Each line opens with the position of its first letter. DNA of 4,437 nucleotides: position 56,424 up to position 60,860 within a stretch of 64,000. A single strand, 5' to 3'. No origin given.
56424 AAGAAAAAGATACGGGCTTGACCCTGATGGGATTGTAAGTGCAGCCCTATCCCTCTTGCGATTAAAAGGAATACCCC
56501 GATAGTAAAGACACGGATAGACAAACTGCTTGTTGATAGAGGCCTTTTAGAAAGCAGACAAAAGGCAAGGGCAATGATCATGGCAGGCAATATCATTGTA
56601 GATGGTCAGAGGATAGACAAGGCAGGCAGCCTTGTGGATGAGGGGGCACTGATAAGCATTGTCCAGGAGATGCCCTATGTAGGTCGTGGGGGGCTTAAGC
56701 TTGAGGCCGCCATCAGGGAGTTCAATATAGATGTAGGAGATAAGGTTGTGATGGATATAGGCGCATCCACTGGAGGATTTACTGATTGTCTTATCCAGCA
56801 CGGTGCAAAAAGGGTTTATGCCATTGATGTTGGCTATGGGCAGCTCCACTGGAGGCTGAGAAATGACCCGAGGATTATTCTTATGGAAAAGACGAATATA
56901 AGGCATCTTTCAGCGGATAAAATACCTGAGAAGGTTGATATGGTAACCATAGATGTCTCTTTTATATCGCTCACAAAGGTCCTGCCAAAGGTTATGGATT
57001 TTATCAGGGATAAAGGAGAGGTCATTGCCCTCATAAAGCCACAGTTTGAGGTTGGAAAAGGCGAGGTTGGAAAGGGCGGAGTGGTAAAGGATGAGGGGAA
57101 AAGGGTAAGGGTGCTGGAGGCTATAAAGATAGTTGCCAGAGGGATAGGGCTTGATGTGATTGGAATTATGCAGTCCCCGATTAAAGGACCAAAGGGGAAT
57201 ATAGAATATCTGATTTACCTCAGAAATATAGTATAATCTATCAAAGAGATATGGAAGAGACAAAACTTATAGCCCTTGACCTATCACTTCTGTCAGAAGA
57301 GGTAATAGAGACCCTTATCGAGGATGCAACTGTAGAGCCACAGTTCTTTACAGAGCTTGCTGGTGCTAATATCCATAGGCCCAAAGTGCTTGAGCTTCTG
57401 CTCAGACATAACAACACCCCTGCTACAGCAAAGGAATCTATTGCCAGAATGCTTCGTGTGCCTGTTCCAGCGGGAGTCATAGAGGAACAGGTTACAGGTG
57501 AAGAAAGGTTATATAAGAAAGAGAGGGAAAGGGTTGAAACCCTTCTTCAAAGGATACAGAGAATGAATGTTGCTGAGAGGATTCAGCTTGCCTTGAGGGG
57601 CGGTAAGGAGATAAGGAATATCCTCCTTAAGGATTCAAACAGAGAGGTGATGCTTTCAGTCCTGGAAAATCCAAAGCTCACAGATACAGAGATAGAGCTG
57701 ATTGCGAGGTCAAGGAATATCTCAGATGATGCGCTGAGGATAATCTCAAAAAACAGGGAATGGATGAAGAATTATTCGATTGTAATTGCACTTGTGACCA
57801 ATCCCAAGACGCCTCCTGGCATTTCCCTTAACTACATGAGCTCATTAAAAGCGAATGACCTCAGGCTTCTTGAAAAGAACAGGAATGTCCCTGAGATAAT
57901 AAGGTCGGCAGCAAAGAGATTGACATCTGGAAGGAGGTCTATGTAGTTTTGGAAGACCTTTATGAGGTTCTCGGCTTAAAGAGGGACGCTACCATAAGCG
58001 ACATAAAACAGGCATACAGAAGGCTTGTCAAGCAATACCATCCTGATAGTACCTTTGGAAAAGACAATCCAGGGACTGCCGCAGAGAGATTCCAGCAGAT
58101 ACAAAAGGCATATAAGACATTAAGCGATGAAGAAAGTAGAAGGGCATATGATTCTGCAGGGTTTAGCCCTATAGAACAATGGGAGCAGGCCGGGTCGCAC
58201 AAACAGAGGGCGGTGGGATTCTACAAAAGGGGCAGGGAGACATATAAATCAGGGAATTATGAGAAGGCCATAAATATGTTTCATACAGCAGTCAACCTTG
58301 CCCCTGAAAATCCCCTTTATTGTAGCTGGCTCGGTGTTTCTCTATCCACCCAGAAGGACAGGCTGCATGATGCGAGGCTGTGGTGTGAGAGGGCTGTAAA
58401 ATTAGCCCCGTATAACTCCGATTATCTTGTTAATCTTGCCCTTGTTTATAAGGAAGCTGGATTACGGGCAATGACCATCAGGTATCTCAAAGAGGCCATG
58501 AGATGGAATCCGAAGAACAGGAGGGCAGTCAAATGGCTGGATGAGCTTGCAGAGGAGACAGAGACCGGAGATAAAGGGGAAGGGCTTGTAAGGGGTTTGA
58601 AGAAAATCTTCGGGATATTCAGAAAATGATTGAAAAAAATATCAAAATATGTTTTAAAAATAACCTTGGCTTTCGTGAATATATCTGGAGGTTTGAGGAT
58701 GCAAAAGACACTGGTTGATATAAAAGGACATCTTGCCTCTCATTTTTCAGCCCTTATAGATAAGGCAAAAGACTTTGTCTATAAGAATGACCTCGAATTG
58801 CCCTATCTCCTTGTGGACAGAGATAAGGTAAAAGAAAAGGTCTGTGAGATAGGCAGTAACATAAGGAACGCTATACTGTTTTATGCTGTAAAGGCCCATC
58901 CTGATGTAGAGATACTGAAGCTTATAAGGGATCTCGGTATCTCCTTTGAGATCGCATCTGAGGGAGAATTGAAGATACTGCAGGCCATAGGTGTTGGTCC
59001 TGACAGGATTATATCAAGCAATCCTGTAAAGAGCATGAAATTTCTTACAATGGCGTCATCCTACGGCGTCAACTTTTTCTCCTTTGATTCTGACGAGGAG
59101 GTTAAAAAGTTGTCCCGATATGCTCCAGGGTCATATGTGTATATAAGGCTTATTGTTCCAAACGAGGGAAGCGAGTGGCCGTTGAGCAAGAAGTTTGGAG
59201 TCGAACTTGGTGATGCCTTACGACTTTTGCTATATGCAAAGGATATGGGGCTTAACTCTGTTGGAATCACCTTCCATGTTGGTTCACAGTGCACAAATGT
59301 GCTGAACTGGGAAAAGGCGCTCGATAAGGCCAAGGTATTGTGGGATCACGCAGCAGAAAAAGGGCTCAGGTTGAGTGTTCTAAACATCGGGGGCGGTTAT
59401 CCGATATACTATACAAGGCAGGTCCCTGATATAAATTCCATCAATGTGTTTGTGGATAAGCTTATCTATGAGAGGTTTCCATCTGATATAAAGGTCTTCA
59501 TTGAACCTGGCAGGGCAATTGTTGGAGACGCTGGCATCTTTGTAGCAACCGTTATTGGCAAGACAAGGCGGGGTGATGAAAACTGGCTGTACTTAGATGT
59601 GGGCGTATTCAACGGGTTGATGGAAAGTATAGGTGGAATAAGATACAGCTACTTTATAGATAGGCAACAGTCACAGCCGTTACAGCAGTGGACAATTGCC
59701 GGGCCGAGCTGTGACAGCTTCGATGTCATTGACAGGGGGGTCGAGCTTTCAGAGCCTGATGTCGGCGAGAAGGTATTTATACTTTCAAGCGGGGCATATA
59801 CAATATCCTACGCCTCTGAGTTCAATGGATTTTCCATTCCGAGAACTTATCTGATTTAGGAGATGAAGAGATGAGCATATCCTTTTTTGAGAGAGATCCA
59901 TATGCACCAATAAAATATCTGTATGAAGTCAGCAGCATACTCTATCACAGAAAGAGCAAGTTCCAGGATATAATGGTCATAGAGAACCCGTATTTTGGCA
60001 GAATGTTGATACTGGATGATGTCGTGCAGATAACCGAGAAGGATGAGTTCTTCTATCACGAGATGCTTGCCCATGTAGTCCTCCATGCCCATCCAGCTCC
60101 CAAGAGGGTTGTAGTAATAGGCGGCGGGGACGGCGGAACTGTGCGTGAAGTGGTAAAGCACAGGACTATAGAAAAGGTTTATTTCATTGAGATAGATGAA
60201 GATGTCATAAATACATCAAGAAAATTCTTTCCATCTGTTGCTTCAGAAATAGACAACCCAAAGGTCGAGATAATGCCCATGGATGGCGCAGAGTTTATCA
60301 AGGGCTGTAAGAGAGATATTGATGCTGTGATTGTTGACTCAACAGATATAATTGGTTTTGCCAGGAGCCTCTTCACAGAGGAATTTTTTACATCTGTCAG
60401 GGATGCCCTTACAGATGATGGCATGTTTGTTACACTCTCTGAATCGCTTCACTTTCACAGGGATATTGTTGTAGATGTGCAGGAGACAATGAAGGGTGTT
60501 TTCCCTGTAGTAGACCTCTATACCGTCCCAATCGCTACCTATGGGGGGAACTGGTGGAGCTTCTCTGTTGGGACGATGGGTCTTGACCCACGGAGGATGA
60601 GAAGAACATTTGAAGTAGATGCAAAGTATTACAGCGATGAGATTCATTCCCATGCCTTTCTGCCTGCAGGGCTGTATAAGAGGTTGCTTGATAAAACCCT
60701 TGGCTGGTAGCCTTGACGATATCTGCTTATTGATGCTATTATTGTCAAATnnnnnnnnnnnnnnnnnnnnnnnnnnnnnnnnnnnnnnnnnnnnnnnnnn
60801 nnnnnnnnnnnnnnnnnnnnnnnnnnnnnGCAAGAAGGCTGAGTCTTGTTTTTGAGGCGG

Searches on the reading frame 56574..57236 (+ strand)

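Call 64: search_protein_families(library=ncbifam, proteins=[window:56574-57236:+], max_evalue=1e-40)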
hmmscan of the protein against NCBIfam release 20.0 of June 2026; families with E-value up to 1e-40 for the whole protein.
window:56574-57236:+ (220 aa): 2 families
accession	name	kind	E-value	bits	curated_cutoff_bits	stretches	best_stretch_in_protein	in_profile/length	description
TIGR00478.1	tly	subfamily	3.8e-69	232.5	185.8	1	1-211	21-228/228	TlyA family rRNA (cytidine-2'-O)-methyltransferase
NF049952.1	23rRNACMtaseTlyA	equivalog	4.9e-55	186.6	250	1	1-217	22-235/236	23S rRNA (cytidine-2'-O)-methyltransferase TlyA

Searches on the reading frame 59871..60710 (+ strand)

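Call 64: search_protein_families(library=ncbifam, proteins=[window:59871-60710:+], max_evalue=1e-40)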
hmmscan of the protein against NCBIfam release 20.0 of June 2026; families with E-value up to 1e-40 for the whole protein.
window:59871-60710:+ (279 aa): 2 families
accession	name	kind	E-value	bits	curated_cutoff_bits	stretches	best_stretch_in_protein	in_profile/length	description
NF002010.0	PRK00811.1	equivalog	2.3e-88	296.2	260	1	12-270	14-281/287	polyamine aminopropyltransferase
TIGR00417.1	speE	equivalog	1.4e-86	290.2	249.55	1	18-264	14-267/271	spermidine synthase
